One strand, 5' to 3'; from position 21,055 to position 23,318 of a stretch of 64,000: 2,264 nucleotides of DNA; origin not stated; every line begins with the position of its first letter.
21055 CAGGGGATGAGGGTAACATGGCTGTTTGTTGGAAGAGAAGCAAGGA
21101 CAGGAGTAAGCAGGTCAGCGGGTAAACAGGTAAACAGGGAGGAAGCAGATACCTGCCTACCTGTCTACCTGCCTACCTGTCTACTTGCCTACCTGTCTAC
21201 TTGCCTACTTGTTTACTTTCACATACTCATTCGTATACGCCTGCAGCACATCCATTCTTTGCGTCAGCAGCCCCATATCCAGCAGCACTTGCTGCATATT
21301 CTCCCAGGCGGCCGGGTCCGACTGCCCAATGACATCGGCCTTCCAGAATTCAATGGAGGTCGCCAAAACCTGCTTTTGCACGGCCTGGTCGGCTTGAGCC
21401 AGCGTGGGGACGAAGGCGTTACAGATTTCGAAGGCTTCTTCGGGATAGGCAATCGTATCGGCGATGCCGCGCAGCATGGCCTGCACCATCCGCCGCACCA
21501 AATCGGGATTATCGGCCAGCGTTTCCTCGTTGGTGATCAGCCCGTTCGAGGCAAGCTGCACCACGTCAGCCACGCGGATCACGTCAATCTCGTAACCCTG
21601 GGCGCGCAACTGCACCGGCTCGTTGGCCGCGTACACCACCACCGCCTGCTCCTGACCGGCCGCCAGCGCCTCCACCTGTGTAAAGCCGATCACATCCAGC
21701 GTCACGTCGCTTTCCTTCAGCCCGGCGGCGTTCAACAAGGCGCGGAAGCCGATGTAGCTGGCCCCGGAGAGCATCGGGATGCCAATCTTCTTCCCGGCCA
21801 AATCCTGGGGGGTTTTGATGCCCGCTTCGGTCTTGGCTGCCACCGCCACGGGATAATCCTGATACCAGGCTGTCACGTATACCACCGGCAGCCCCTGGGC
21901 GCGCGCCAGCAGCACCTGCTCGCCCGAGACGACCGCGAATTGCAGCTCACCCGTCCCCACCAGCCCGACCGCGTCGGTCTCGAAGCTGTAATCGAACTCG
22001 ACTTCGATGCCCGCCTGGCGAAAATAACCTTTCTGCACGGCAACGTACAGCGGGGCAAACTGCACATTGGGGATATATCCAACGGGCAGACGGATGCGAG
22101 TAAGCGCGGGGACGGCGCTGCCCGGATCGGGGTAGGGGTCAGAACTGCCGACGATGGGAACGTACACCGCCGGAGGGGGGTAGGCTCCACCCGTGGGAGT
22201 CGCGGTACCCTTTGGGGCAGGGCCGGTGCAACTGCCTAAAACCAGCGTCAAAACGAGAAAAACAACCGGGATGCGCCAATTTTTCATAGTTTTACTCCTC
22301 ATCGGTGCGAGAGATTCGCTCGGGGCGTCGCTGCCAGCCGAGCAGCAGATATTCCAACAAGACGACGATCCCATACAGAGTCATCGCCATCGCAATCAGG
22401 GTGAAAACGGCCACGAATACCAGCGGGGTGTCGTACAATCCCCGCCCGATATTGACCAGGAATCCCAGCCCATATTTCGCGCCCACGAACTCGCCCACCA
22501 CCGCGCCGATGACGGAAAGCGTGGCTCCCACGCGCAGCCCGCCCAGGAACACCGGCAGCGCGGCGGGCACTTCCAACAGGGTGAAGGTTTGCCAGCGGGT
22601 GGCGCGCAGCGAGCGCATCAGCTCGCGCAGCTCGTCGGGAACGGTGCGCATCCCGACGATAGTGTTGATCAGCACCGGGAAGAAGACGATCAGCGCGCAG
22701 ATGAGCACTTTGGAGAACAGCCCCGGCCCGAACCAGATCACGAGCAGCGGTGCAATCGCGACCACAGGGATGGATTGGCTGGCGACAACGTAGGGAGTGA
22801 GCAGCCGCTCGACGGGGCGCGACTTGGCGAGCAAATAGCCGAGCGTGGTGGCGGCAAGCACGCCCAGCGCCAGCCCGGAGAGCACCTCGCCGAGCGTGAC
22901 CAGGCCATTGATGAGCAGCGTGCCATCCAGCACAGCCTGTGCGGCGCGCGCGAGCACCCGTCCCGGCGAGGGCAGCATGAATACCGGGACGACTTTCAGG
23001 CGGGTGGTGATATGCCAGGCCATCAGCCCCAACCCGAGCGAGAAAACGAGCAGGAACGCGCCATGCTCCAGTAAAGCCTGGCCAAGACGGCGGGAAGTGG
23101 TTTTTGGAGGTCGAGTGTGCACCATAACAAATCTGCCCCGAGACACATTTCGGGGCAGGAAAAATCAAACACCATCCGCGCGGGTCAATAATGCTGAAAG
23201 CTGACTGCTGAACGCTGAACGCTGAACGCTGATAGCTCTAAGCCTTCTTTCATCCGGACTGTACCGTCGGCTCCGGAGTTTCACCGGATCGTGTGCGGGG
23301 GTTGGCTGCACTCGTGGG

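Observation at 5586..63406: Dispersed families of degenerate 7- and 8-nt word arrays occupy most gene junctions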

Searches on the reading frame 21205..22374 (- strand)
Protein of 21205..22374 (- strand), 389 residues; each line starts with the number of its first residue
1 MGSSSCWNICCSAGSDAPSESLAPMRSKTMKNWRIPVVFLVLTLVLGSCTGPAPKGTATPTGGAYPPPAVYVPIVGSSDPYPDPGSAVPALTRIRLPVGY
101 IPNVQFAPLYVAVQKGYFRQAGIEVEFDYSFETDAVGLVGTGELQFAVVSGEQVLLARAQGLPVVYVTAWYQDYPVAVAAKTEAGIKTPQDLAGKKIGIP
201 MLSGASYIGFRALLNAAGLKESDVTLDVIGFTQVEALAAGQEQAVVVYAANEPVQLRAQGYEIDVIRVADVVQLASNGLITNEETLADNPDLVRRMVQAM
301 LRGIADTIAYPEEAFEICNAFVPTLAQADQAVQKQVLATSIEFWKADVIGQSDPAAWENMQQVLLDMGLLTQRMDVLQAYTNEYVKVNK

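Call 46: search_protein_families(library=pfam, proteins=[window:21205-22374:-])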
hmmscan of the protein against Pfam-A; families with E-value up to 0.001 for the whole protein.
window:21205-22374:- (389 aa): 4 families
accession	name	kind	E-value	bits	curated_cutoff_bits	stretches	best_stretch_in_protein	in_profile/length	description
PF09084.16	NMT1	-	1.5e-52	179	20.5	1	103-314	1-216/216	NMT1/THI5 like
PF13379.11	NMT1_2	-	2.5e-09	37.8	24.7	1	96-302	8-233/252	NMT1-like family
PF12974.12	Phosphonate-bd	-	3.3e-07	30.4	27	1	120-285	26-200/242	ABC transporter, phosphonate, periplasmic substrate-binding protein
PF16868.10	NMT1_3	-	0.0005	20.2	27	1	165-250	83-169/289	NMT1-like family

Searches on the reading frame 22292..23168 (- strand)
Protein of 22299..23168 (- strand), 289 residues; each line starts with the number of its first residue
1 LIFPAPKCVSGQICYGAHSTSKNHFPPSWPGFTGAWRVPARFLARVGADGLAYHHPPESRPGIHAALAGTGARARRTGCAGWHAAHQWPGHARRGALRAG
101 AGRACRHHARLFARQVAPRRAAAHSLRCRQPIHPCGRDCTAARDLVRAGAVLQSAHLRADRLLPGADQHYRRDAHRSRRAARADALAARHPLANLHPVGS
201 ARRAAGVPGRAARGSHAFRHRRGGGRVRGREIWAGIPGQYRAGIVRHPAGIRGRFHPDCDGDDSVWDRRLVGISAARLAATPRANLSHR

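Call 21: search_protein_families(library=pfam, proteins=[window:22299-23168:-])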
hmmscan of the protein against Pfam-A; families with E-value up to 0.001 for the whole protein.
window:22299-23168:- (289 aa): 0 families

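Call 48: search_protein_families(library=pfam, proteins=[window:22292-23146:-])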
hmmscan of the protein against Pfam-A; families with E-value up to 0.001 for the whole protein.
window:22292-23146:- (284 aa): 1 family
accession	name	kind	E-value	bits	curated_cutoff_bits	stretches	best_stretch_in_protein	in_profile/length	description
PF00528.27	BPD_transp_1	-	1.7e-29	103.3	26.4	1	100-264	2-178/184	Binding-protein-dependent transport system inner membrane component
